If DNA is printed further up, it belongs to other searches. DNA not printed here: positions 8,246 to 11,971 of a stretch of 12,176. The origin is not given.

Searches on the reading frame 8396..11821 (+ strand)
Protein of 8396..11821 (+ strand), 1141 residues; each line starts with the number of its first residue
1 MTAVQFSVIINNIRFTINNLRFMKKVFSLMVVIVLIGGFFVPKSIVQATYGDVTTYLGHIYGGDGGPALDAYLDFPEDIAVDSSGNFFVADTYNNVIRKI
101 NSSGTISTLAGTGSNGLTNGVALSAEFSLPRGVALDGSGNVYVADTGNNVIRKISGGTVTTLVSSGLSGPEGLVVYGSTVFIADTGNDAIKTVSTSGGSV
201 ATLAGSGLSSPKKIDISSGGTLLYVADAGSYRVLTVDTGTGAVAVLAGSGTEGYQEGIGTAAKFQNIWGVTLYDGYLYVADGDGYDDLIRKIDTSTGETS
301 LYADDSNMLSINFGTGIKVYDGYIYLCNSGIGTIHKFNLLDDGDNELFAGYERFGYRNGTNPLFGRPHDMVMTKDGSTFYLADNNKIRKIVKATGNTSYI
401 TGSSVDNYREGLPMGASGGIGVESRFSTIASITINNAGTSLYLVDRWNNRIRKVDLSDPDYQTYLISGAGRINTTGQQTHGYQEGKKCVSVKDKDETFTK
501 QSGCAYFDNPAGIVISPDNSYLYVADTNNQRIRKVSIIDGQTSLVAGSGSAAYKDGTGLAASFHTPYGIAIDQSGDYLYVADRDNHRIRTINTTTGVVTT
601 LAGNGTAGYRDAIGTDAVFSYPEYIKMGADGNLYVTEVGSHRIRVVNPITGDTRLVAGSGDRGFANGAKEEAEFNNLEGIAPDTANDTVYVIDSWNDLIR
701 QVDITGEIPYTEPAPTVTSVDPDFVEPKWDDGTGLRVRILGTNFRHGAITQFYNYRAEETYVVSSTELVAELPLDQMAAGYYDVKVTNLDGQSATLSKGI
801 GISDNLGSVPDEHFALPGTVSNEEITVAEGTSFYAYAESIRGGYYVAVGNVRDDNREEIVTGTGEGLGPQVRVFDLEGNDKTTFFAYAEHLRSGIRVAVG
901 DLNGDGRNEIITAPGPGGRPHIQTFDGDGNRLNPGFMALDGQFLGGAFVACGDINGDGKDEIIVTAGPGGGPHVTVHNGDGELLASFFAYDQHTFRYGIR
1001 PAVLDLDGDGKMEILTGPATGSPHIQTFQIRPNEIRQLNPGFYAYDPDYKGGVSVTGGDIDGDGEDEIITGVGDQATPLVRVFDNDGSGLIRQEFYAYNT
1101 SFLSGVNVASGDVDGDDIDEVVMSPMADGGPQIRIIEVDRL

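Call 7: search_protein_families(library=pfam, proteins=[window:8396-11821:+], max_evalue=0.1)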
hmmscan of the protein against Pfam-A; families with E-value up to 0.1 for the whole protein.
window:8396-11821:+ (1141 aa): 15 families
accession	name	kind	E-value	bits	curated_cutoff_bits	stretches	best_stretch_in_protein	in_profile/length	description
PF01436.27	NHL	-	4.2e-36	121.6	20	5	127-151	1-25/28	NHL repeat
PF25021.1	TEN_NHL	-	4.4e-23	82.3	27.1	4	61-120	129-184/357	Teneurin NHL domain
PF13517.12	FG-GAP_3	-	8.1e-17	62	26.9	4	953-1015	1-60/61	FG-GAP-like repeat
PF01839.29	FG-GAP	-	6e-15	55.2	22.1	4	946-970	2-26/37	FG-GAP repeat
PF08450.18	SGL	-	3.7e-12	46.8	26.3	1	507-598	133-216/246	SMP-30/Gluconolactonase/LRE-like region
PF01731.26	Arylesterase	-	6.6e-07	29.9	21.3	1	506-532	52-78/86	Arylesterase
PF10282.15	Lactonase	-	1.8e-05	24.6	21.7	1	497-602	233-331/344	Lactonase, 7-bladed beta-propeller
PF13449.12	Phytase-like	-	0.00018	21.9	27.6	0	76-106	70-100/284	Esterase-like activity of phytase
PF24684.1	Vgb_lyase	-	0.0024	17.2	50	0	620-643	139-162/290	Virginiamycin B lyase family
PF06739.17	SBBP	-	0.0052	17.1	20.5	0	130-144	15-29/38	Beta-propeller repeat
PF25292.1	Beta-prop_CGLA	-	0.012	15.5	26.8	0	949-985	34-67/316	Lambda-carrageenase beta-propeller domain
PF15907.11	Itfg2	-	0.012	15.3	27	0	846-912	20-93/330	Integrin-alpha FG-GAP repeat-containing protein 2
PF22701.2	Mala_s_1-like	-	0.016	15.4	27.5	0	518-636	99-193/195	Mal s 1 allergenic protein-like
PF03088.22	Str_synth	-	0.023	15.3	25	0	510-537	59-86/89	Strictosidine synthase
PF20067.5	SSL_N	-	0.098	13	18.9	0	621-636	22-37/46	Strictosidine synthase-like, N-terminal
